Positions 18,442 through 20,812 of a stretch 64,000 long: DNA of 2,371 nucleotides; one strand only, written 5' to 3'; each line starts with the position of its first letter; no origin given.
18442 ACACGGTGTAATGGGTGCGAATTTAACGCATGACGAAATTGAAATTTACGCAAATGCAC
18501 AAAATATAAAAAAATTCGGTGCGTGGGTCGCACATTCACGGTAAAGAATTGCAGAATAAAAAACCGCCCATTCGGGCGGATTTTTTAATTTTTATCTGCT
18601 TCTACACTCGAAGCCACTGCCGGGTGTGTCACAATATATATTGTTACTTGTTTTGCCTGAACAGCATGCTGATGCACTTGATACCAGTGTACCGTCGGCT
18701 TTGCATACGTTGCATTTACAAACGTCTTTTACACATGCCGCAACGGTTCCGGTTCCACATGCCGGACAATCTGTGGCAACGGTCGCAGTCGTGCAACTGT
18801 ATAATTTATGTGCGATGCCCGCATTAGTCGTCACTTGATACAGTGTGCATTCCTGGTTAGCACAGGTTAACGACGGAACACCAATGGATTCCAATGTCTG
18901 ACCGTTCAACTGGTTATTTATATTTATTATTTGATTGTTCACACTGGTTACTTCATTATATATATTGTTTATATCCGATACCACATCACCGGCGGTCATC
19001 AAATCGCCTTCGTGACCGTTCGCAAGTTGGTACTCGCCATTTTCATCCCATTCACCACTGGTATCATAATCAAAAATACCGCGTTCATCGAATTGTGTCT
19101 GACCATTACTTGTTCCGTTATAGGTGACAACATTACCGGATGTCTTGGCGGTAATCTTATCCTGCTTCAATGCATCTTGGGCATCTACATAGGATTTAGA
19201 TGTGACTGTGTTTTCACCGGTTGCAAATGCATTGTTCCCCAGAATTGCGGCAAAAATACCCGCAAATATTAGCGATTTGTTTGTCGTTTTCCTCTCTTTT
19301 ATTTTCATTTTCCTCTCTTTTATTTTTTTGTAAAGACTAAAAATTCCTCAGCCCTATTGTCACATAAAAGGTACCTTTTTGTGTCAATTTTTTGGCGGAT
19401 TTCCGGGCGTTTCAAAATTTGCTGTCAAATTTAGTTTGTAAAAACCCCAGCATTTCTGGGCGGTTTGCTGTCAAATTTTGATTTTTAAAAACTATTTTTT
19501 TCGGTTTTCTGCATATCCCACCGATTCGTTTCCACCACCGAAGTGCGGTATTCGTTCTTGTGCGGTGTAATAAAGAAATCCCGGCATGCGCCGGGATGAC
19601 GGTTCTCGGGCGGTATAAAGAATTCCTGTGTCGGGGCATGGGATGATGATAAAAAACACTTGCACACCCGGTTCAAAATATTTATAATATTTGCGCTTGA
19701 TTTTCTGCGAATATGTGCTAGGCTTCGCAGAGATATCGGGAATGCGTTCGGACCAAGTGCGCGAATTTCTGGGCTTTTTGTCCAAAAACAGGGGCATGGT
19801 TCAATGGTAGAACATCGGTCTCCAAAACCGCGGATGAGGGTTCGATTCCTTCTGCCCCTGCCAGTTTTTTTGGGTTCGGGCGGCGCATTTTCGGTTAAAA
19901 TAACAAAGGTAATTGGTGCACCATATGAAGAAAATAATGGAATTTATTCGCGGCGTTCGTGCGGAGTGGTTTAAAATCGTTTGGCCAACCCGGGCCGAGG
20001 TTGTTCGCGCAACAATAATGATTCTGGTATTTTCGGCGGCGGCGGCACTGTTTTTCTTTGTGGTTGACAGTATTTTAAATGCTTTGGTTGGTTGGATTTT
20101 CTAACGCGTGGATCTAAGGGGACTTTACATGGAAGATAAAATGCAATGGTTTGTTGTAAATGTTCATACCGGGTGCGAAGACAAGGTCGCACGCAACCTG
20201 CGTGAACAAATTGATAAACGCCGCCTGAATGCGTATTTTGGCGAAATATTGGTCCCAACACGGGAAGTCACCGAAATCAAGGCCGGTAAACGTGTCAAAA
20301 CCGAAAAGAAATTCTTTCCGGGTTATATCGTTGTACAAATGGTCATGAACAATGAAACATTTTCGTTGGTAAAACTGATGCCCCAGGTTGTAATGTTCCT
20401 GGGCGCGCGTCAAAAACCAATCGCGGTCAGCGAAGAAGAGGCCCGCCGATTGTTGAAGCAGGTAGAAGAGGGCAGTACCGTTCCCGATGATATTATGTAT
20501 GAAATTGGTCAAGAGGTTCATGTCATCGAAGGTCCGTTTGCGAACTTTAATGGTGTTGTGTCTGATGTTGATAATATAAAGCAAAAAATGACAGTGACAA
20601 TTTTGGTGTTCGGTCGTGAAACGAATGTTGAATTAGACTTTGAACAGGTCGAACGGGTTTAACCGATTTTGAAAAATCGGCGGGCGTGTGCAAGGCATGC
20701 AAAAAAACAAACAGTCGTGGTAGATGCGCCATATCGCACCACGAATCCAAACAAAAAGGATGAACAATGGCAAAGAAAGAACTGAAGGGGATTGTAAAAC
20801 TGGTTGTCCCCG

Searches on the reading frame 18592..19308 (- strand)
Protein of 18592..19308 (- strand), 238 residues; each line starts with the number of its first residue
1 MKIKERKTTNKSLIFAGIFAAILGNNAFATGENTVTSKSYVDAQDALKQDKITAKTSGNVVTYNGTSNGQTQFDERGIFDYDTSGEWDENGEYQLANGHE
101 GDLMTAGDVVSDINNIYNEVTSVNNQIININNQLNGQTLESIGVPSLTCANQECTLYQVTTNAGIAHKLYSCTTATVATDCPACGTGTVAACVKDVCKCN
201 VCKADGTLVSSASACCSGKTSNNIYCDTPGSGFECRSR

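Call 11: search_protein_families(library=pfam, proteins=[window:18592-19308:-])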
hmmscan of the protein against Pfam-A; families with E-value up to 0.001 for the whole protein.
window:18592-19308:- (238 aa): 0 families

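Call 69: search_protein_families(library=pfam, proteins=[window:18595-19308:-], max_evalue=5)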
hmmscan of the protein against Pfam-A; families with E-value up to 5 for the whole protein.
window:18595-19308:- (238 aa): 1 family
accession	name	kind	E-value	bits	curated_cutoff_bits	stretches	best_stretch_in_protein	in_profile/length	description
PF06230.17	LpxI_C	-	0.11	12.8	25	1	179-224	83-128/131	LpxI C-terminal domain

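Call 70: search_protein_families(library=ncbifam, proteins=[window:18595-19308:-], max_evalue=5)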
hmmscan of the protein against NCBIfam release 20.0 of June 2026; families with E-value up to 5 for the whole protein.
window:18595-19308:- (238 aa): 1 family
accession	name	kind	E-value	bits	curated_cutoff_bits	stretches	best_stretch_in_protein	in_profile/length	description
NF004633.0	PRK05978.1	subfamily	0.78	9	187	1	167-205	23-62/149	hypothetical protein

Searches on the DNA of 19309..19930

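Call 52: search_rna_families(source=window, start=19309, end=19930, threshold=evalue, max_evalue=5)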
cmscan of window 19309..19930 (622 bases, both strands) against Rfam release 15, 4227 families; matches with E-value up to 5: 5.
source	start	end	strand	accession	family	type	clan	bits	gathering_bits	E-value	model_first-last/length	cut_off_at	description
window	19790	19860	+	RF00005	tRNA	Gene; tRNA;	CL00001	66.1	29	3.7e-14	1-71/71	no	tRNA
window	19790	19861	-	RF04354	Plastid-ycf2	Cis-reg;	-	26.1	65.7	0.004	1-75/75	no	Plastid-ycf2 5UTR RNA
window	19410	19495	+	RF02433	SpF36_sRNA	Gene; sRNA;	-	20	48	4.6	1-51/51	no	Streptococcus sRNA SpF36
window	19440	19549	-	RF01769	greA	Cis-reg; leader;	-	19.3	60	0.53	1-124/124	no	Enterobacteria greA leader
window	19636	19663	+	RF00323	snoR79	Gene; snRNA; snoRNA; CD-box;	-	17.8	80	0.95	1-65/65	no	Small nucleolar RNA R79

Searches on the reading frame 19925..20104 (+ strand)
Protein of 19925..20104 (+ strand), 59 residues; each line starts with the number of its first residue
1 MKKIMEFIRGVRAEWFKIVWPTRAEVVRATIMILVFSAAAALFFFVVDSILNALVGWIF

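Call 11: search_protein_families(library=pfam, proteins=[window:19925-20104:+])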
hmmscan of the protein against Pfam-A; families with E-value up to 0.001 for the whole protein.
window:19925-20104:+ (59 aa): 1 family
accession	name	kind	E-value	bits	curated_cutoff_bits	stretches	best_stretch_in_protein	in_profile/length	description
PF00584.25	SecE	-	1.7e-18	66.7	22.7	1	6-59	2-55/55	SecE/Sec61-gamma subunits of protein translocation complex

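Call 30: find_encoding_contigs(protein=window:19925-20104:+, flank=3000, max_places=10)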
Protein window:19925-20104:+ (59 aa): 8 contigs read that carry it; 6 places shown.
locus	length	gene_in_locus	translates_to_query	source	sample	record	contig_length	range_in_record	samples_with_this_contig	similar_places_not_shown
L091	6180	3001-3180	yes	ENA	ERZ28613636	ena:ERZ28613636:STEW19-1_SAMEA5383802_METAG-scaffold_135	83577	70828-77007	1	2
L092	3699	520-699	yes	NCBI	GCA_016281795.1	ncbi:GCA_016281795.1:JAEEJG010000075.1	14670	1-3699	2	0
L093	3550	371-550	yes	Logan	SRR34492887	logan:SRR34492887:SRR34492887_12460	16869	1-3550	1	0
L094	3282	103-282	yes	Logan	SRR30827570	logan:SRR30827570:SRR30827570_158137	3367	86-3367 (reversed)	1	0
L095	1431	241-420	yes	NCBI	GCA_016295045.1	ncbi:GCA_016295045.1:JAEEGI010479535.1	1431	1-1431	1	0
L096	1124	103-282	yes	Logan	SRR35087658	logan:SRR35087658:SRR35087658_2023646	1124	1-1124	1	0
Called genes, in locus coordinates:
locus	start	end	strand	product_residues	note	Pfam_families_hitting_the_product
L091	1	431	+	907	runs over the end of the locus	PF00521:DNA_topoisoIV, PF03989:DNA_gyraseA_C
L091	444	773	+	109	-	-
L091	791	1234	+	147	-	PF00376:MerR, PF13411:MerR_1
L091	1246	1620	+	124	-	-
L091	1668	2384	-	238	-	-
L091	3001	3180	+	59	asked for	PF00584:SecE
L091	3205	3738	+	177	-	PF02357:NusG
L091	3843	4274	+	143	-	PF03946:Ribosomal_L11_N, PF00298:Ribosomal_L11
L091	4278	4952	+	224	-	PF00687:Ribosomal_L1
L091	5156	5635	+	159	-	PF00466:Ribosomal_L10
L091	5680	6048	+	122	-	PF16320:Ribosomal_L12_N, PF00542:Ribosomal_L12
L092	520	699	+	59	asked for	PF00584:SecE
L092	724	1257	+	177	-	PF02357:NusG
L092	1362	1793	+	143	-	PF03946:Ribosomal_L11_N, PF00298:Ribosomal_L11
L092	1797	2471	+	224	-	PF00687:Ribosomal_L1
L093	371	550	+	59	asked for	PF00584:SecE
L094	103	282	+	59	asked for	PF00584:SecE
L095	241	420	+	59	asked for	PF00584:SecE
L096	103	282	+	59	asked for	PF00584:SecE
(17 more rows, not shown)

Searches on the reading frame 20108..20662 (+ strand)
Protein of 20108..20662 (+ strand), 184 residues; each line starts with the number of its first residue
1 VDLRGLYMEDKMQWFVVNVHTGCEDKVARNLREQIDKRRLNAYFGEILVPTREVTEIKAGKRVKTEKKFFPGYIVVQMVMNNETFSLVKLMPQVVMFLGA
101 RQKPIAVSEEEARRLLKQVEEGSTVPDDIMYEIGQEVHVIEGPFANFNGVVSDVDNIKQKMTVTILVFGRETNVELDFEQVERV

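Call 11: search_protein_families(library=pfam, proteins=[window:20108-20662:+])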
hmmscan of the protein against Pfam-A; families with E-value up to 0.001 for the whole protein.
window:20108-20662:+ (184 aa): 2 families
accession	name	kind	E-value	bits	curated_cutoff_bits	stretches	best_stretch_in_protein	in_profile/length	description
PF02357.24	NusG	-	5.4e-24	85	22.2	1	12-115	1-92/93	Transcription termination factor nusG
PF00467.35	KOW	-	0.00062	19.9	22.3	0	134-156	2-24/32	KOW motif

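Call 12: find_related_loci(query=window:20138-20662:+, collection=genome_contigs, flank=10000)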
Query window:20138-20662:+ (174 aa) in genome_contigs; peptide patterns used: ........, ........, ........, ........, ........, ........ (x = any residue, [..] = any of these).
409 stretches matched a pattern; 254 encode a relative of the query (tblastn E <= 1e-3); the best 80 are kept; 80 distinct loci.
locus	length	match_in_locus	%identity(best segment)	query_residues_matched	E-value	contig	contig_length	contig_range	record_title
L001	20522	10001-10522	95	1-174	2e-111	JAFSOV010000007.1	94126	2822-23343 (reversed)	MAG: Alphaproteobacteria bacterium isolate RGIG3338 Goat_Reticulum-6__c177342, whole genome shotgun sequence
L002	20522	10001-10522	95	1-174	2e-111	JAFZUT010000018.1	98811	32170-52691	MAG: Alphaproteobacteria bacterium isolate RGIG8116 Water_buffalos_Rumen-3__c1352727, whole genome shotgun sequence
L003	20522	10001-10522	95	1-174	2e-111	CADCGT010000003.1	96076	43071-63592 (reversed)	MAG: uncultured proteobacterium isolate RUG14636 genome assembly, contig: RUG14636_asm_3, whole genome shotgun sequence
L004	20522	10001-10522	95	1-174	1e-110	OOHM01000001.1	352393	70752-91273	uncultured proteobacterium isolate RUG585 genome assembly, contig: scaffold_6, whole genome shotgun sequence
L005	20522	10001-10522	95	1-174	1e-110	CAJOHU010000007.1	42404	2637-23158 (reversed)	uncultured Alphaproteobacteria bacterium isolate Red_deer_4_mag_124 genome assembly, contig: scaffold_1143, whole genome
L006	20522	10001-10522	95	1-174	9e-111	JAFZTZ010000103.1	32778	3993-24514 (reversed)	MAG: Alphaproteobacteria bacterium isolate RGIG8096 Water_buffalos_Rumen-2__c2774716, whole genome shotgun sequence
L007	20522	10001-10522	94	1-174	2e-110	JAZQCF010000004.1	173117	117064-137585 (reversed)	MAG: Candidatus Enterousia sp. isolate T1900044638_TS20190104.MAGScoT_cleanbin_000062 SGB_1213_k141_917644, whole genome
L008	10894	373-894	94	1-174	6e-110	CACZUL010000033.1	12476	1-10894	MAG: uncultured proteobacterium isolate RUG12956 genome assembly, contig: RUG12956_asm_33, whole genome shotgun sequence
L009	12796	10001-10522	94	1-174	4e-110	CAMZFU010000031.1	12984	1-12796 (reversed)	MAG TPA_asm: uncultured proteobacterium isolate SRR10912535_bin.38_metaWRAP_v1.3_MAG genome assembly, contig: ERZ1421001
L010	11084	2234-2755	94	1-174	4e-110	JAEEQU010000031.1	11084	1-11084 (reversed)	MAG: Alphaproteobacteria bacterium isolate Tb.RUG.342 NODE_26199_length_11084_cov_1.118098, whole genome shotgun sequenc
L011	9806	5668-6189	95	1-174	3e-110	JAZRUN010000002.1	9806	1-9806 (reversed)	MAG: Candidatus Enterousia sp. isolate T1900045336_YK20190025.MAGScoT_cleanbin_000077 SGB_6611_k141_1021419, whole genom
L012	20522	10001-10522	94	1-174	1e-109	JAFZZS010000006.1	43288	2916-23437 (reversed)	MAG: Alphaproteobacteria bacterium isolate RGIG8245 Water_buffalos_Rumen-5__c1085763, whole genome shotgun sequence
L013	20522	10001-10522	94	1-174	1e-109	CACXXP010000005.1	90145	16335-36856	MAG: uncultured proteobacterium isolate RUG11692 genome assembly, contig: RUG11692_asm_5, whole genome shotgun sequence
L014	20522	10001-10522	94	1-174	1e-109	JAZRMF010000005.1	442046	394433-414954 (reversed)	MAG: Candidatus Enterousia sp. isolate T1900045428_YK20190119.MAGScoT_cleanbin_000014 SGB_7076_k141_155572, whole genome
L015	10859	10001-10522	94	1-174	2e-108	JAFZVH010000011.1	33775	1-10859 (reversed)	MAG: Alphaproteobacteria bacterium isolate RGIG8130 Water_buffalos_Rumen-3__c527702, whole genome shotgun sequence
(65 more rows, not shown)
